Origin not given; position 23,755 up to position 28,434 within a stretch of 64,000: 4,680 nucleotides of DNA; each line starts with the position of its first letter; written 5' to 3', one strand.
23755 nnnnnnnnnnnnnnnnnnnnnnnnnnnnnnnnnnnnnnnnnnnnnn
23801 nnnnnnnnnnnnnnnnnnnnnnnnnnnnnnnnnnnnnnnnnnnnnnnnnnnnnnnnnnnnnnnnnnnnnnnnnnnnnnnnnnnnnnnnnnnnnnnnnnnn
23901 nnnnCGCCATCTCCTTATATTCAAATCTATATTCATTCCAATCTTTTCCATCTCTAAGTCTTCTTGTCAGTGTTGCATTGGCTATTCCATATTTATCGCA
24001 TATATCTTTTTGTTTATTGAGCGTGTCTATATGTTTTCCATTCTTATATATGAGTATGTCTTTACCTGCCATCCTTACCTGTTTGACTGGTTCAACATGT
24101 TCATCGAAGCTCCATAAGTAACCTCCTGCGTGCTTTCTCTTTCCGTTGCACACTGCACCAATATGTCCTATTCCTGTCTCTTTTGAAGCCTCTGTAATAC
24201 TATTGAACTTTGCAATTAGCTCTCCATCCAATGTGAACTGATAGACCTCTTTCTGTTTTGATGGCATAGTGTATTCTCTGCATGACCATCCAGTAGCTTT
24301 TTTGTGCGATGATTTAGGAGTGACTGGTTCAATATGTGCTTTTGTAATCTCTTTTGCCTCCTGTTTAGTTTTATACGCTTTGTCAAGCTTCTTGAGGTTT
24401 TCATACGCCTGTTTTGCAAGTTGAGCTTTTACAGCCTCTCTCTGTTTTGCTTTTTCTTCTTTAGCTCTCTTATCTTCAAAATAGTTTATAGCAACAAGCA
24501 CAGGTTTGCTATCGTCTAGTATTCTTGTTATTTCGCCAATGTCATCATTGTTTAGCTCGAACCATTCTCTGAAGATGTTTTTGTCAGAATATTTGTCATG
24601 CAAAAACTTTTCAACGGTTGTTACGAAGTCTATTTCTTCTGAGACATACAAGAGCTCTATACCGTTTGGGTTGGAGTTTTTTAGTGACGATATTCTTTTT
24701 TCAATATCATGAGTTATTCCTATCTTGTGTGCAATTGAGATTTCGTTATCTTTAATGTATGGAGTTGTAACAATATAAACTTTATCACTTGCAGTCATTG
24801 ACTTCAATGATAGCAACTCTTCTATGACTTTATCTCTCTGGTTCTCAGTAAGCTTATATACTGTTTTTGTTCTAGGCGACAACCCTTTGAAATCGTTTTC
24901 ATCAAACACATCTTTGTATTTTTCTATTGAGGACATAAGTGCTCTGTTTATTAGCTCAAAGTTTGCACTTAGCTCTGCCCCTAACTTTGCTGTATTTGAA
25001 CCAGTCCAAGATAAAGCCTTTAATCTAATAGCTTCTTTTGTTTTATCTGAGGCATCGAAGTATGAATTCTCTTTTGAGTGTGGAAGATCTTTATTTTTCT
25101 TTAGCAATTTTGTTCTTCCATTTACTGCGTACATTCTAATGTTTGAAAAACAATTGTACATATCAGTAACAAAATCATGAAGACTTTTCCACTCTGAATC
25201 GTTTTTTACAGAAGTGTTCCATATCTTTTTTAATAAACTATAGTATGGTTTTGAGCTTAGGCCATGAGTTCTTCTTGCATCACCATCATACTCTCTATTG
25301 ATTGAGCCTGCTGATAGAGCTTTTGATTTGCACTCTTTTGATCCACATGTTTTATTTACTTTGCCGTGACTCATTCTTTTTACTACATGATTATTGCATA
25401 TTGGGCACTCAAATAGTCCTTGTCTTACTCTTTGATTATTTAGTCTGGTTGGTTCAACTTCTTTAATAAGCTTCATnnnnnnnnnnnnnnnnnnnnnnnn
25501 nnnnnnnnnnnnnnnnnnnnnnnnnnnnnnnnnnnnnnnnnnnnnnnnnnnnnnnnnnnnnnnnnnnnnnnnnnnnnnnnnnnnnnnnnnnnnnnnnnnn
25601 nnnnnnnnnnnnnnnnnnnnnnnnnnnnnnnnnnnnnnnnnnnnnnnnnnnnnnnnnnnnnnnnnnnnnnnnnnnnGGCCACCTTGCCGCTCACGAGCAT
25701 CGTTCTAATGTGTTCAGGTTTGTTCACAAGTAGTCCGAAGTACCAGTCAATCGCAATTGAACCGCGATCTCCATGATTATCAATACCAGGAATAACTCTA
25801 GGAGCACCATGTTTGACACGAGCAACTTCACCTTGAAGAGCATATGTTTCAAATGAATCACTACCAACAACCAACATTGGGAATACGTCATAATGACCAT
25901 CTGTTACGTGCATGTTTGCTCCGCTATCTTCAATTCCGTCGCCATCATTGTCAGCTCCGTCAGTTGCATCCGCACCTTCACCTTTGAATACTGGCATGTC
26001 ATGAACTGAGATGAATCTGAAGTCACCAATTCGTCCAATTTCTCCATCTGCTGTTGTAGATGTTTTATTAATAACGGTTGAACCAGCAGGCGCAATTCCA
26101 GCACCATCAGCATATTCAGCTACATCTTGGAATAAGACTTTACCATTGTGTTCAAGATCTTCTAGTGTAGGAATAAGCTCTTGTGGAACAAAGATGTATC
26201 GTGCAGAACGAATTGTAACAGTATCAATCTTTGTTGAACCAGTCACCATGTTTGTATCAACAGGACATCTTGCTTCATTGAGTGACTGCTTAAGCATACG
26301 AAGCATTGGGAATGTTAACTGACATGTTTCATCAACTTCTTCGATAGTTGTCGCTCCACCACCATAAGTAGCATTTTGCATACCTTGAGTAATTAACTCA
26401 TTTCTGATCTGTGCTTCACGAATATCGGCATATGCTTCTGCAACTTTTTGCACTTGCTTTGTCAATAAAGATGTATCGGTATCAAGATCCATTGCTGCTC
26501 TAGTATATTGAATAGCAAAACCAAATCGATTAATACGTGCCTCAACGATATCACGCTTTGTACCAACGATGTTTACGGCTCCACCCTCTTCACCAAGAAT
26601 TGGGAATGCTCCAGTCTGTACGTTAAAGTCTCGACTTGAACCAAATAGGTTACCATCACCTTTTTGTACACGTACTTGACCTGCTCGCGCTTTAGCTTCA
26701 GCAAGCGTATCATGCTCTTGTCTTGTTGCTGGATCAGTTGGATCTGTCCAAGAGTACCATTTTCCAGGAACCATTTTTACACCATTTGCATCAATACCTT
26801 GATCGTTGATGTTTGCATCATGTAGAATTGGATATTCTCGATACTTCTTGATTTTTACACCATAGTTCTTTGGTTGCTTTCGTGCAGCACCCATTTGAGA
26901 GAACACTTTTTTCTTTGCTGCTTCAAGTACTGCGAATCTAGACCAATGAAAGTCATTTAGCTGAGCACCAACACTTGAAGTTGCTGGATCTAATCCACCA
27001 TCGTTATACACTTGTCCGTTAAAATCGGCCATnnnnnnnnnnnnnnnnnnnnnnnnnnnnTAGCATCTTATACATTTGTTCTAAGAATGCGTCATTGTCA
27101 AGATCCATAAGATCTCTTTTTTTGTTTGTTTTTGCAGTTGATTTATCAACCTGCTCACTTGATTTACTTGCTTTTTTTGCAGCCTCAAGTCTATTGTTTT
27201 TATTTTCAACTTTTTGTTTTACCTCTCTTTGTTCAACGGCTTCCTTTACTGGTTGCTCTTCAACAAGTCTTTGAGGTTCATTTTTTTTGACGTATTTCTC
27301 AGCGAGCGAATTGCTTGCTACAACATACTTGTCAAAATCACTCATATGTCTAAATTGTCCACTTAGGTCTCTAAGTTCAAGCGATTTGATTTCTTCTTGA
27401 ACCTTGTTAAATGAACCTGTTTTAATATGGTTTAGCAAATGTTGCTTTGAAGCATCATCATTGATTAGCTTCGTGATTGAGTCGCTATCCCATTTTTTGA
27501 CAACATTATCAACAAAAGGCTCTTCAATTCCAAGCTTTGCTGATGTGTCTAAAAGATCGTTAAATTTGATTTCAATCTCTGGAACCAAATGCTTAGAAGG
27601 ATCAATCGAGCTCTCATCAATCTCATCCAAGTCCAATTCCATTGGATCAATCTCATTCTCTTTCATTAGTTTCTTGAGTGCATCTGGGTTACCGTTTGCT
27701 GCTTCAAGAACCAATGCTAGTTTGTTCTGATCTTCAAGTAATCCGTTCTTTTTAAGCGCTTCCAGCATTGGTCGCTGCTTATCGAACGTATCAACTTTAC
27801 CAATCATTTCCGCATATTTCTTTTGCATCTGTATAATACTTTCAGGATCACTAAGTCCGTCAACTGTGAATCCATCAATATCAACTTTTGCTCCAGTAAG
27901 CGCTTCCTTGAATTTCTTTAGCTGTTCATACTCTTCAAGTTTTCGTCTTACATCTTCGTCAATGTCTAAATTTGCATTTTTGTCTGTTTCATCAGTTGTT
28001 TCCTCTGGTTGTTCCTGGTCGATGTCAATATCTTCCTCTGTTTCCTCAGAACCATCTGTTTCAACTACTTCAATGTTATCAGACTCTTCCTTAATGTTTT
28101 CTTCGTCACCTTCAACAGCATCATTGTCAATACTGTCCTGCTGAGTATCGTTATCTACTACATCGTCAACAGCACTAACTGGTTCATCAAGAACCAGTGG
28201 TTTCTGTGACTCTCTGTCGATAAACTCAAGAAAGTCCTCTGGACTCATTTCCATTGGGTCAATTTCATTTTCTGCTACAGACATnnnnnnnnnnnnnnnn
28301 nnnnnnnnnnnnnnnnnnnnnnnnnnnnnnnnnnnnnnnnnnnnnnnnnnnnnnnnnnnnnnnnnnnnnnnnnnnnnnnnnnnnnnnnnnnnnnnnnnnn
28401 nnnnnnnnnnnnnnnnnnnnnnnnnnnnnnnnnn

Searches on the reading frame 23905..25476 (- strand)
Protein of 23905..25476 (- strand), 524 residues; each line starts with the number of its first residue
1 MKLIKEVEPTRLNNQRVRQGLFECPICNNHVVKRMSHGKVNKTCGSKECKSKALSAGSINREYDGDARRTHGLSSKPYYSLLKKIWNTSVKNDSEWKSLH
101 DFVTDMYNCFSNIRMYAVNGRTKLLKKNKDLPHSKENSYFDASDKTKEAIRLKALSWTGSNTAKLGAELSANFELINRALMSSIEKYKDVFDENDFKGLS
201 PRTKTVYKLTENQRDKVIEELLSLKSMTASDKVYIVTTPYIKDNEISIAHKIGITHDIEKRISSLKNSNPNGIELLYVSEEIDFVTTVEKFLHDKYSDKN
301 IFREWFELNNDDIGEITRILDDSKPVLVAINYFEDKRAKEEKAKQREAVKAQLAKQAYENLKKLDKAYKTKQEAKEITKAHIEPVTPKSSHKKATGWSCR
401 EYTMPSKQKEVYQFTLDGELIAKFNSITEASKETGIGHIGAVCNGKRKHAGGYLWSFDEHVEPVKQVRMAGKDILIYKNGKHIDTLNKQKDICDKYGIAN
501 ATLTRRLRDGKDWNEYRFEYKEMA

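Call 39: search_protein_families(library=phrogs, proteins=[window:23905-25476:-], max_evalue=0.00001)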
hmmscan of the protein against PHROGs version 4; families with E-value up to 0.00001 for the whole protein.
window:23905-25476:- (524 aa): 3 families
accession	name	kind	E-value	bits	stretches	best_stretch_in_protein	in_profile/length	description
phrog_8130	-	unknown function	6.4e-15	56.1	1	244-326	188-268/434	-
phrog_4284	-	unknown function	2.2e-11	44.8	1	227-318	79-163/171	-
phrog_20162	-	DNA, RNA and nucleotide metabolism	3.3e-06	28.4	1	388-458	20-82/88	HNH endonuclease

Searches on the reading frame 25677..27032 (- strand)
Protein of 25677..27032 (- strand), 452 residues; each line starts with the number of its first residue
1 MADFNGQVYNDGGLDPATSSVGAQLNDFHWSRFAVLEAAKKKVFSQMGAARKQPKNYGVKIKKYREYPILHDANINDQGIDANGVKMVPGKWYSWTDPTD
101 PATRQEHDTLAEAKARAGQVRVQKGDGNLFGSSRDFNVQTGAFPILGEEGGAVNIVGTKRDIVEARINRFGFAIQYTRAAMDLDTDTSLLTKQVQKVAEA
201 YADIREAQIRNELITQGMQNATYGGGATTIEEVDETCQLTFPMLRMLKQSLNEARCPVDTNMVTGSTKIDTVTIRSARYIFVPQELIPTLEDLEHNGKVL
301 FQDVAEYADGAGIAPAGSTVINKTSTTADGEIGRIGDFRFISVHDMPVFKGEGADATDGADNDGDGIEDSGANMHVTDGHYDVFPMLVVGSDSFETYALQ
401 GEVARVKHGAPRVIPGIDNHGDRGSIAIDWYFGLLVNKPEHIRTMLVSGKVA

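Call 39: search_protein_families(library=phrogs, proteins=[window:25677-27032:-], max_evalue=0.00001)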
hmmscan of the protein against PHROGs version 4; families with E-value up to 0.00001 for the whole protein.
window:25677-27032:- (452 aa): 1 family
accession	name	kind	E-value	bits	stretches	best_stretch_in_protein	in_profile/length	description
phrog_1357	-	head and packaging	8.6e-66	223.3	1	15-446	22-343/356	major head protein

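Call 41: search_dna_similar(query=window:25677-27032:-, collection=phages, mode=protein, max_rows=15)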
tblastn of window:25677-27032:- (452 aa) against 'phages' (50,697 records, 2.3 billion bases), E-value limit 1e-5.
Records with a match: 477; places in all: 478; records where one place covers at least 80% of the query: 473.
Best place of each record, by identity: <60% 477.
By first word of the organism name: Vibrio 107; Pseudomonas 101; Escherichia 68; Klebsiella 29; Erwinia 21; Achromobacter 17; Rhizobium 16; Pectobacterium 14; Salmonella 11; Stenotrophomonas 10; and 22 more.
By host as written in the record: - 82; Pseudomonas aeruginosa 39; Escherichia coli 28; Vibrio breoganii 15; Klebsiella pneumoniae 14; Pseudomonas aeruginosa ATCC 27853 12; Achromobacter xylosoxidans I2BC 12; Pseudomonas aeruginosa PAO1 11; and 126 more.
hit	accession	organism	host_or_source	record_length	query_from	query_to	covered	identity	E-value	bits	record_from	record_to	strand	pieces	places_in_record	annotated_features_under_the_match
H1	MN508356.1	Acinetobacter phage VB_ApiP_XC38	Acinetobacter pittii ABC38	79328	1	442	98%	35.0%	8e-59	214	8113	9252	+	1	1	hypothetical protein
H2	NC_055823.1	Acinetobacter phage VB_ApiP_XC38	Acinetobacter pittii ABC38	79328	1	442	98%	35.0%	8e-59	214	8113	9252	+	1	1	major head protein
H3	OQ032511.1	Acinetobacter phage nACB1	Acinetobacter beijerinckii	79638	4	442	97%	34.0%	5e-59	214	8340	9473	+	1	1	major capsid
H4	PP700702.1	Erwinia phage MIF8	Erwinia sp. TAC1.XII.93.8 (de Vries et ...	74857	15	442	95%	34.2%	1e-53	199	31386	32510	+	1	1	hypothetical protein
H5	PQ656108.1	Acinetobacter phage At2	Acinetobacter tandoii W4-4-4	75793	9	442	96%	33.3%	2e-57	210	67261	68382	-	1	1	major capsid protein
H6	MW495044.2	Klebsiella phage vB_KpnP_P184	Klebsiella pneumoniae 184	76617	19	451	96%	33.2%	1e-59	216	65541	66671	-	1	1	major capsid protein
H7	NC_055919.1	Klebsiella phage vB_KpnP_P184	Klebsiella pneumoniae 184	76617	19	451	96%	33.2%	1e-59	216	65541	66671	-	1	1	major head protein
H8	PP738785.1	Klebsiella phage vB_KpnP_Tribble_ER49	Klebsiella pneumoniae KPPR1 (ATCC 43816)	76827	19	451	96%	33.2%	2e-59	216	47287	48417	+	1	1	major head protein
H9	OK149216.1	Acinetobacter phage vB_IME_Ab2712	Acinetobacter baumannii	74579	7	442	96%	32.8%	6e-61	220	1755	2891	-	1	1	record has no annotation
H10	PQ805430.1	Escherichia phage EK8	Escherichia coli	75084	15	451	97%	32.7%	2e-54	201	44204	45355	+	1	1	major head protein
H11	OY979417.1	Klebsiella phage vB_Kpn_K17alpha62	-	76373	19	451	96%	33.0%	1e-59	216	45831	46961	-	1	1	DNA primase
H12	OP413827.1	Klebsiella phage pKP-BM327-1.2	Klebsiella pneumoniae BM327-1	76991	19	451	96%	33.0%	4e-59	215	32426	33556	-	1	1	hypothetical protein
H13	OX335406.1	Klebsiella phage cp20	Sewage and Seine river water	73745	19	451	96%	32.9%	3e-59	215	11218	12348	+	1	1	record has no annotation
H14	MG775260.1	Pseudomonas phage Littlefix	Pseudomonas sp. CT12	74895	19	442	94%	33.4%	2e-52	195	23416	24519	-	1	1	hypothetical protein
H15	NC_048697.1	Pseudomonas phage Littlefix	Pseudomonas sp. CT12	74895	19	442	94%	33.4%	2e-52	195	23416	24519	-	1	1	major head protein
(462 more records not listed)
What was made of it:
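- On N4-like phages (Schitoviridae-like), as genomic context: The major capsid protein is 33-35% identical to that of N4-like Acinetobacter, Klebsiella and Erwinia phages (call 41).
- The major capsid protein's relatives are N4-like phages of Proteobacteria, which use the standard code (call 41).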

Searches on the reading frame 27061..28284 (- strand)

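Call 39: search_protein_families(library=phrogs, proteins=[window:27061-28284:-], max_evalue=0.00001)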
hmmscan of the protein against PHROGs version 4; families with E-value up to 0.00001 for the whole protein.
window:27061-28284:- (408 aa): 1 family
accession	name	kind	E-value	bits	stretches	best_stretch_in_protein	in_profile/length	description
phrog_2120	-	tail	4.2e-30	106.1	1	5-404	4-399/403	tail length tape measure protein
